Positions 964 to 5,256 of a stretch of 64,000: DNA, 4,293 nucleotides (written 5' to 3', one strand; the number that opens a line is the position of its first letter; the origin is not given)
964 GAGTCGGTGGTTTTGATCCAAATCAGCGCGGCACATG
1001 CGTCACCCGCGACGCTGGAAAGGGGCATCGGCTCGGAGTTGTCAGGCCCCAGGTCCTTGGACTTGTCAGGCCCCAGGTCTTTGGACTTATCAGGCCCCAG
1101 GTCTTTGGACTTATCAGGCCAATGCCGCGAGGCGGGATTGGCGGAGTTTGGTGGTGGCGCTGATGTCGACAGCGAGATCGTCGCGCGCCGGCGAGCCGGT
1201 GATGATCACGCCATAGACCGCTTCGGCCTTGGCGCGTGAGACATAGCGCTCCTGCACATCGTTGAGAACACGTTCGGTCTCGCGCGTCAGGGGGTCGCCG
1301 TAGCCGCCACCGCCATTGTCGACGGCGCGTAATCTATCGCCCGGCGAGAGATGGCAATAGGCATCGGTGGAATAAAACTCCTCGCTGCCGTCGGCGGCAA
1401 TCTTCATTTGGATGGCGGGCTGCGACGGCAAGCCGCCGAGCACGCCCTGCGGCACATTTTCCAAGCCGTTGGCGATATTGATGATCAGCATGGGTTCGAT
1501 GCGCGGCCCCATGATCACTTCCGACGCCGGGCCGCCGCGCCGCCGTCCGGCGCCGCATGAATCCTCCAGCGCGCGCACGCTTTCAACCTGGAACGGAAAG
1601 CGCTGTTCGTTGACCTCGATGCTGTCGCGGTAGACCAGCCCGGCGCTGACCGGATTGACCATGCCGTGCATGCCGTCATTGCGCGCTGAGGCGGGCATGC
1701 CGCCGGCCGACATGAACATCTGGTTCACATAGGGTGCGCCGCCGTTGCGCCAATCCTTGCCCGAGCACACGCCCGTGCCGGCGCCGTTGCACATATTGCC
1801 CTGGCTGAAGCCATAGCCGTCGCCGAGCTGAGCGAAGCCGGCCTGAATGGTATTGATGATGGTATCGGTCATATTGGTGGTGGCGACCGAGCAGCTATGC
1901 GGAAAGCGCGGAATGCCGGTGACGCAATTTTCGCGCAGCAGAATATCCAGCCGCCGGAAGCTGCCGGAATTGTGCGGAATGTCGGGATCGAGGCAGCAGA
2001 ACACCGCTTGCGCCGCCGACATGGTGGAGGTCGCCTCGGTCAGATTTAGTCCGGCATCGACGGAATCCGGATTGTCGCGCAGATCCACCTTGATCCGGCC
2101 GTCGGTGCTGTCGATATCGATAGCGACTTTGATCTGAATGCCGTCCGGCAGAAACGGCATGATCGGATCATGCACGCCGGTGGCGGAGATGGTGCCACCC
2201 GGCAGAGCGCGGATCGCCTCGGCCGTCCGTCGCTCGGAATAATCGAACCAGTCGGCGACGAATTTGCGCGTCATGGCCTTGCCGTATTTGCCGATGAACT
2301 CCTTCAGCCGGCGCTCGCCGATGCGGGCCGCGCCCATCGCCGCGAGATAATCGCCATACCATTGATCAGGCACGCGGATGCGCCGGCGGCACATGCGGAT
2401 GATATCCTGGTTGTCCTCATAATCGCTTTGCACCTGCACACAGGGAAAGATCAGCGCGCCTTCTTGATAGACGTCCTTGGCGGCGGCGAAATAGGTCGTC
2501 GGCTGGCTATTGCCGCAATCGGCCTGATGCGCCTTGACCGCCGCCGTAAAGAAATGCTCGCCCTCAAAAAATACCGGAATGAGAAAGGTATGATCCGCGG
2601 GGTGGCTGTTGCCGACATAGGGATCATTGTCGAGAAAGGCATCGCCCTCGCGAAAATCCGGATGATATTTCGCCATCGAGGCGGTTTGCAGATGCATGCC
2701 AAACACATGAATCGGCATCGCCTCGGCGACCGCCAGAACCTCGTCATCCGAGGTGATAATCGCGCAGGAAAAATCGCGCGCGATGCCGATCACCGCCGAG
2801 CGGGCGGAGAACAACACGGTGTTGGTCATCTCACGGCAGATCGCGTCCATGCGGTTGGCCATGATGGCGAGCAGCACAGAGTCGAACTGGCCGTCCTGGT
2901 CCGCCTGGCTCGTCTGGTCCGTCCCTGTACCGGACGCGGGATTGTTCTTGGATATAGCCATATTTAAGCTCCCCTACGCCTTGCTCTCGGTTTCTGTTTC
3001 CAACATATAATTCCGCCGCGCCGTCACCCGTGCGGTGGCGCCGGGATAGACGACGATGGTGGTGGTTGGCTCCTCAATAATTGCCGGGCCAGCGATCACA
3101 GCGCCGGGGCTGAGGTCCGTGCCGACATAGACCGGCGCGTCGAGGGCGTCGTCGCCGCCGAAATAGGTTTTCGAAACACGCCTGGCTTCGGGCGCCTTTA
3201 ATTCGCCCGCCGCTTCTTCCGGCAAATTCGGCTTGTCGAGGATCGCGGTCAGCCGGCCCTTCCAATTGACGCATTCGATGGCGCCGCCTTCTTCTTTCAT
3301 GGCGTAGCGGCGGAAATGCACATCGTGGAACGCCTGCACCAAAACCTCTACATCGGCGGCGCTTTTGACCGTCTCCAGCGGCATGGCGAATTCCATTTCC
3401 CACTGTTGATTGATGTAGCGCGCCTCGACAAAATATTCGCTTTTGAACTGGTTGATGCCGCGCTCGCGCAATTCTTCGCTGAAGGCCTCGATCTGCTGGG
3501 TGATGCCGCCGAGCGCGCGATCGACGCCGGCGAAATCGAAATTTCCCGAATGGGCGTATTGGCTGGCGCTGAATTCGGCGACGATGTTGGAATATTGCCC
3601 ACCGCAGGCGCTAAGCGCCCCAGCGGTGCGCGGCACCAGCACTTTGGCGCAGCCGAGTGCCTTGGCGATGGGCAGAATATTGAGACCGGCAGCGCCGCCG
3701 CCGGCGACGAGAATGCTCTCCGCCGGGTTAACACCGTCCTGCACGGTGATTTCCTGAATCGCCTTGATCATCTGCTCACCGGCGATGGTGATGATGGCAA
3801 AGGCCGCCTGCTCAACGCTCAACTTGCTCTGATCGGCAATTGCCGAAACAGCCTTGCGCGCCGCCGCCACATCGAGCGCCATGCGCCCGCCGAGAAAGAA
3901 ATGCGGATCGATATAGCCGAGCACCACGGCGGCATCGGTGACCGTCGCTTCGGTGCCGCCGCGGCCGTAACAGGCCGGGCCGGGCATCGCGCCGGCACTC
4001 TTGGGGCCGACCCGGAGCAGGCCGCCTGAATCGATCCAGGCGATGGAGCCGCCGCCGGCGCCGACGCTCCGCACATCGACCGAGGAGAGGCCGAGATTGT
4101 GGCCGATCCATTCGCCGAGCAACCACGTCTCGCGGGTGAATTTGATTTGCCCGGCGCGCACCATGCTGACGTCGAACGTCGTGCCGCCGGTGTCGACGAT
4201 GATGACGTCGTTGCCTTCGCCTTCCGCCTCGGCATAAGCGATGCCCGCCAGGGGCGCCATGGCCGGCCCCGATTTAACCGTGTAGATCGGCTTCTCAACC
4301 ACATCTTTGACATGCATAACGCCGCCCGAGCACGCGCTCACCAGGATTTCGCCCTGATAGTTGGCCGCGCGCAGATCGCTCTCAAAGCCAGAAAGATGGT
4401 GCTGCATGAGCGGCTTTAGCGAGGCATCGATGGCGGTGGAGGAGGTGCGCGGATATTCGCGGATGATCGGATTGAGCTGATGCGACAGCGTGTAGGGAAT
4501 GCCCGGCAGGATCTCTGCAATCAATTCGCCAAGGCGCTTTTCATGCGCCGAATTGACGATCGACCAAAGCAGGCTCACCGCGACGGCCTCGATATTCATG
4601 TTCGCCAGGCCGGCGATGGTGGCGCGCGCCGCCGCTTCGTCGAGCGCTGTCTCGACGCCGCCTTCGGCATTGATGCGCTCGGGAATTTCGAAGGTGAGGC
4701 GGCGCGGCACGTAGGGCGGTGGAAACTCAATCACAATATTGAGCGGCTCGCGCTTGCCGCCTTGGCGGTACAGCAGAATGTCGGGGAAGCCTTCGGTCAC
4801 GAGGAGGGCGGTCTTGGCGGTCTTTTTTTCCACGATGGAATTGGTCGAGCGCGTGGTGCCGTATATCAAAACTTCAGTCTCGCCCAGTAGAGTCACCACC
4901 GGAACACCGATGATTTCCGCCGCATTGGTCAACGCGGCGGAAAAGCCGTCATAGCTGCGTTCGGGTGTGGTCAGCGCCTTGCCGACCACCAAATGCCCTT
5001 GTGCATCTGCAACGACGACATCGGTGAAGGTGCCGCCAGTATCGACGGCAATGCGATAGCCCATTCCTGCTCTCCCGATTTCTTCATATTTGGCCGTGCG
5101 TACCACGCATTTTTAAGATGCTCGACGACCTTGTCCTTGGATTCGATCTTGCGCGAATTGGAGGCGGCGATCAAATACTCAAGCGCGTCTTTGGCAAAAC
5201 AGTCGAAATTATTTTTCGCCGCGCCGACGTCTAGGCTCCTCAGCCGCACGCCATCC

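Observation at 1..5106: Hydantoinase A/B pair transcribed toward a soluble di-iron monooxygenase operon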

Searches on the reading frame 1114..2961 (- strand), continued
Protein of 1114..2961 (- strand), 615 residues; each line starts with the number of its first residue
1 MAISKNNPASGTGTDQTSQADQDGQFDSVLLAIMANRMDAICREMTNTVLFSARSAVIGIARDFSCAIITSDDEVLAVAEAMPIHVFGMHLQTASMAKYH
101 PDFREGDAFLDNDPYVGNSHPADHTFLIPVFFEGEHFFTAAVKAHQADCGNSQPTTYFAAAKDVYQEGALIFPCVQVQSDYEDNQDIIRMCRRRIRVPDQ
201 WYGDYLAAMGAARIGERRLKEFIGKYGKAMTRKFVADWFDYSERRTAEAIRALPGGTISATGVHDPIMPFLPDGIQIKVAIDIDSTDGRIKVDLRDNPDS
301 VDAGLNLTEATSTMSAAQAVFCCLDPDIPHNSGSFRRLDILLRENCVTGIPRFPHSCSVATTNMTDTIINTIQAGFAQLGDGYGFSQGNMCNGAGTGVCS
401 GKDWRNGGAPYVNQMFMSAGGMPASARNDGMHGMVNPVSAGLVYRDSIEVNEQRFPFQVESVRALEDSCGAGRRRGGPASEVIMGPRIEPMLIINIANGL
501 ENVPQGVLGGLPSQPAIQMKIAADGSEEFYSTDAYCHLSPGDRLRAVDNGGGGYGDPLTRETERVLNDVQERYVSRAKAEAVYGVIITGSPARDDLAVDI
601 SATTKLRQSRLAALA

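Call 81: search_protein_families(library=pfam, proteins=[L109:11576-12727:+, L109:13329-14291:-, L109:14271-15815:+, L109:15847-17406:+, L109:17577-18344:-, L109:18540-19733:-, L109:6383-8434:-, L109:5566-6108:+, L109:19850-20695:+], max_evalue=0.00001)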
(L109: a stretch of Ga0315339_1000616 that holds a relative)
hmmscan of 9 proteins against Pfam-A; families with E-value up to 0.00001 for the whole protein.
L109:11576-12727:+ (384 aa): 1 family
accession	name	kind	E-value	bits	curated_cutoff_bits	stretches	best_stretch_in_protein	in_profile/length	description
PF00724.26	Oxidored_FMN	-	2e-75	254.7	27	1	7-350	2-339/342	NADH:flavin oxidoreductase / NADH oxidase family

L109:13329-14291:- (321 aa): 3 families
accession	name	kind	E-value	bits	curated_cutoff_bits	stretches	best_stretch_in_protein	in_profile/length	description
PF02826.25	2-Hacid_dh_C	-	5.9e-57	192.3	25.1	1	107-284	2-178/178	D-isomer specific 2-hydroxyacid dehydrogenase, NAD binding domain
PF00389.36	2-Hacid_dh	-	2.3e-23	82.8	24.6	1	4-313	1-131/134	D-isomer specific 2-hydroxyacid dehydrogenase, catalytic domain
PF03446.21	NAD_binding_2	-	1.8e-07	31.7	21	1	147-248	4-108/161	NAD binding domain of 6-phosphogluconate dehydrogenase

L109:14271-15815:+ (515 aa): 1 family
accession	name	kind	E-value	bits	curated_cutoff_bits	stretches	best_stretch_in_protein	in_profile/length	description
PF00202.27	Aminotran_3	-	8.2e-85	285.3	30.5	1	75-490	10-402/403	Aminotransferase class-III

L109:15847-17406:+ (520 aa): 1 family
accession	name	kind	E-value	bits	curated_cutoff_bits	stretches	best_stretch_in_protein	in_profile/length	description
PF01425.27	Amidase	-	1.9e-94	317.7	27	1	78-505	35-445/445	Amidase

L109:17577-18344:- (256 aa): 1 family
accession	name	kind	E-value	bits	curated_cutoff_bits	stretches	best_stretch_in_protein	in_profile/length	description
PF05721.19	PhyH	-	3.6e-33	116.1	22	1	11-217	1-212/213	Phytanoyl-CoA dioxygenase (PhyH)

L109:18540-19733:- (398 aa): 1 family
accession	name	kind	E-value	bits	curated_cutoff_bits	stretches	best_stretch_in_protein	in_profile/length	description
PF01042.26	Ribonuc_L-PSP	-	2.5e-52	176.4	27.3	3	15-130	4-120/121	Endoribonuclease L-PSP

L109:6383-8434:- (684 aa): 3 families
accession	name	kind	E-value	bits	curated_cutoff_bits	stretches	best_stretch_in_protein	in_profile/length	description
PF00501.34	AMP-binding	-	2.8e-45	155.2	29.9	1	136-502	13-374/384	AMP-binding enzyme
PF16177.11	ACAS_N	-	1.6e-11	44.2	27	1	71-126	2-54/55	Acetyl-coenzyme A synthetase N-terminus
PF13193.12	AMP-binding_C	-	4.7e-08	34.3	24.5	1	576-646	8-76/76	AMP-binding enzyme C-terminal domain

L109:5566-6108:+ (181 aa): 1 family
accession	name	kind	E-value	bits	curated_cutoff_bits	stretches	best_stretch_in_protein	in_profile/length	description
PF11071.14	Nuc_deoxyri_tr3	-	5.8e-65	218.1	23.2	1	36-174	1-139/140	Nucleoside 2-deoxyribosyltransferase YtoQ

L109:19850-20695:+ (282 aa): 2 families
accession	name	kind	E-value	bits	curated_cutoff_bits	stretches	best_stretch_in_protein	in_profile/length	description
PF00561.26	Abhydrolase_1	-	4.4e-27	95.8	25.8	1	25-266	2-244/245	alpha/beta hydrolase fold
PF12697.13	Abhydrolase_6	-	5.2e-17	63.7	26.3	1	26-269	1-213/217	Alpha/beta hydrolase family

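Call 83: search_protein_families(library=pfam, proteins=[L012:3431-7042:+, L012:7065-8270:-, L012:8280-9692:-, L012:1623-3275:-], max_evalue=0.001)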
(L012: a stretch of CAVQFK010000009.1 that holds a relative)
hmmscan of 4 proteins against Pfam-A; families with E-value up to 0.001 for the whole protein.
L012:3431-7042:+ (1204 aa): 6 families
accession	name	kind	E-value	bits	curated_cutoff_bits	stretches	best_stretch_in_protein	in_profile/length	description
PF00384.28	Molybdopterin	-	1.6e-34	120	24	1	141-635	1-352/353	Molybdopterin oxidoreductase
PF01568.27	Molydop_binding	-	7e-22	78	26.8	1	733-854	1-109/110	Molydopterin dinucleotide binding domain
PF00175.26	NAD_binding_1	-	8.8e-16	59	22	1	983-1088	1-107/109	Oxidoreductase NAD-binding domain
PF00111.32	Fer2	-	4.5e-09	36.6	21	1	1138-1197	14-77/77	2Fe-2S iron-sulfur cluster binding domain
PF04879.21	Molybdop_Fe4S4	-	8.6e-08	32.5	22.7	1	84-138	1-55/55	Molybdopterin oxidoreductase Fe4S4 domain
PF00970.30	FAD_binding_6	-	1.3e-05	25.9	21.1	1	875-971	3-97/99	Oxidoreductase FAD-binding domain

L012:7065-8270:- (402 aa): 3 families
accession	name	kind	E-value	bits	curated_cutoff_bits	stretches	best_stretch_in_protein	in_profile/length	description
PF13458.12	Peripla_BP_6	-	1.3e-31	110.9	31.7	1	49-370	1-325/343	Periplasmic binding protein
PF01094.35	ANF_receptor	-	7.5e-12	45.4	25.4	1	74-258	6-197/353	Receptor family ligand binding region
PF13433.12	Peripla_BP_5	-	1.4e-05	24.8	27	1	52-129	3-80/363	Periplasmic binding protein domain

L012:8280-9692:- (471 aa): 4 families
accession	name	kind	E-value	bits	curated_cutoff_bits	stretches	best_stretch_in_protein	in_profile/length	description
PF07690.21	MFS_1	-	4.2e-57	194.1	33.4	2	73-412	2-346/347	Major Facilitator Superfamily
PF00083.30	Sugar_tr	-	1.7e-25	90.3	22.3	2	100-252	44-203/452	Sugar (and other) transporter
PF12832.13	MFS_1_like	-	1.3e-10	41.3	25.2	2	294-377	21-104/373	MFS_1 like family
PF06779.20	MFS_4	-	6.7e-05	22.8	26.3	1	86-407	12-329/364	Uncharacterised MFS-type transporter YbfB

L012:1623-3275:- (551 aa): 1 family
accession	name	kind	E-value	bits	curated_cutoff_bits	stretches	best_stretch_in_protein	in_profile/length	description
PF02133.21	Transp_cyt_pur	-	0.00058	19.2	23.5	0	55-434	22-419/440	Permease for cytosine/purines, uracil, thiamine, allantoin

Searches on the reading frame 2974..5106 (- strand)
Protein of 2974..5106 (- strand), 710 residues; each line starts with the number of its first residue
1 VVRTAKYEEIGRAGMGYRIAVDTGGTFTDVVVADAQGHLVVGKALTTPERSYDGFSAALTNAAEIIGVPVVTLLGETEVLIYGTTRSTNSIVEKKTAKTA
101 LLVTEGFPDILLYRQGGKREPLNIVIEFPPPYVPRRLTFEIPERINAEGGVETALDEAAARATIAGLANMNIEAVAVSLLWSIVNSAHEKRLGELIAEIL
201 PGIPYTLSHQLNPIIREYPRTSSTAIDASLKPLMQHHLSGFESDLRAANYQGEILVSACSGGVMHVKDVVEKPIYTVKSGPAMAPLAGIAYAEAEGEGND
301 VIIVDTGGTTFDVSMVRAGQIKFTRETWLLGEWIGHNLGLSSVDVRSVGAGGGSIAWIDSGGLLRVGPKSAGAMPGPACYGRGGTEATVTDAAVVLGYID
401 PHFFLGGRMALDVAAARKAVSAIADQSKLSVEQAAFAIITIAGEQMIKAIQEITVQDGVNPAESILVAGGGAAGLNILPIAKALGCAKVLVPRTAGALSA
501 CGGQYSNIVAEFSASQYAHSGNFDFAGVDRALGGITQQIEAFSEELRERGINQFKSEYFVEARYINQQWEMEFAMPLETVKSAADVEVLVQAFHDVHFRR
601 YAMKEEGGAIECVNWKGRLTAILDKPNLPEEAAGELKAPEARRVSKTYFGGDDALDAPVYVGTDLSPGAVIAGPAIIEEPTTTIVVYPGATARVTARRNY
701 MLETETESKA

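Call 7: search_protein_families(library=pfam, proteins=[window:2974-5106:-])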
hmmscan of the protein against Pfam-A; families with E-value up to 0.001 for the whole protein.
window:2974-5106:- (710 aa): 3 families
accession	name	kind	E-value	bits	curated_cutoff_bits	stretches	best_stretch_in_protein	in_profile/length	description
PF01968.24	Hydantoinase_A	-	1.5e-77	261.2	22.9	1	220-510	1-289/291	Hydantoinase/oxoprolinase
PF05378.19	Hydant_A_N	-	1.4e-41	142.6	25.2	1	18-199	1-175/176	Hydantoinase/oxoprolinase N-terminal region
PF19278.4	Hydant_A_C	-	2.9e-18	66.4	21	1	545-698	28-186/193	Hydantoinase/oxoprolinase C-terminal domain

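Call 12: search_solved_structures(query=window:2974-5106:-, max_evalue=0.001)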
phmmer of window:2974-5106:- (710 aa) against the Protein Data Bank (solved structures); distinct sequences matched with E-value up to 0.001: 6.
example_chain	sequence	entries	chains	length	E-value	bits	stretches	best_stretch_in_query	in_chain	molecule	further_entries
6yra_A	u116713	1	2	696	6.4e-118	398.2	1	16-696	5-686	5-oxoprolinase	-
7hk5_A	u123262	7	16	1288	1.7e-106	360.4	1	18-701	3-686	N-methylhydantoinase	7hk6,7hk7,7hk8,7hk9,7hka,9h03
5l9w_B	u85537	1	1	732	7.7e-87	295.5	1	19-691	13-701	Acetophenone carboxylase gamma subunit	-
5m45_B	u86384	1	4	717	2.6e-60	207.8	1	19-696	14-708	Acetone carboxylase beta subunit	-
5svb_B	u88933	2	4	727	5.1e-60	206.9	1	19-696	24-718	Acetone carboxylase beta subunit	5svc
5l9w_b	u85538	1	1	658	1.6e-47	165.6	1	17-695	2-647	Acetophenone carboxylase alpha subunit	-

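Call 51: search_protein_families(library=ncbifam, proteins=[window:2974-5106:-], max_evalue=0.00001)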
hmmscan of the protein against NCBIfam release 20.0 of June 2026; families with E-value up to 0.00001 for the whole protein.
window:2974-5106:- (710 aa): 3 families
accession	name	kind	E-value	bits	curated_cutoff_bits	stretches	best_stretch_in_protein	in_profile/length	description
NF050156.1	CapLactmsAlpCapA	equivalog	4.1e-163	544.3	1000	1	17-704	1-687/689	caprolactamase subunit alpha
NF042975.2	AcphenoCarb_ApcC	equivalog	2.2e-92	310.5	1500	1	19-703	11-710/733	acetophenone carboxylase subunit gamma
NF042960.1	AcphenoCarb_ApcA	equivalog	1.2e-61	208.9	1250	1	18-699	3-652/658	acetophenone carboxylase subunit alpha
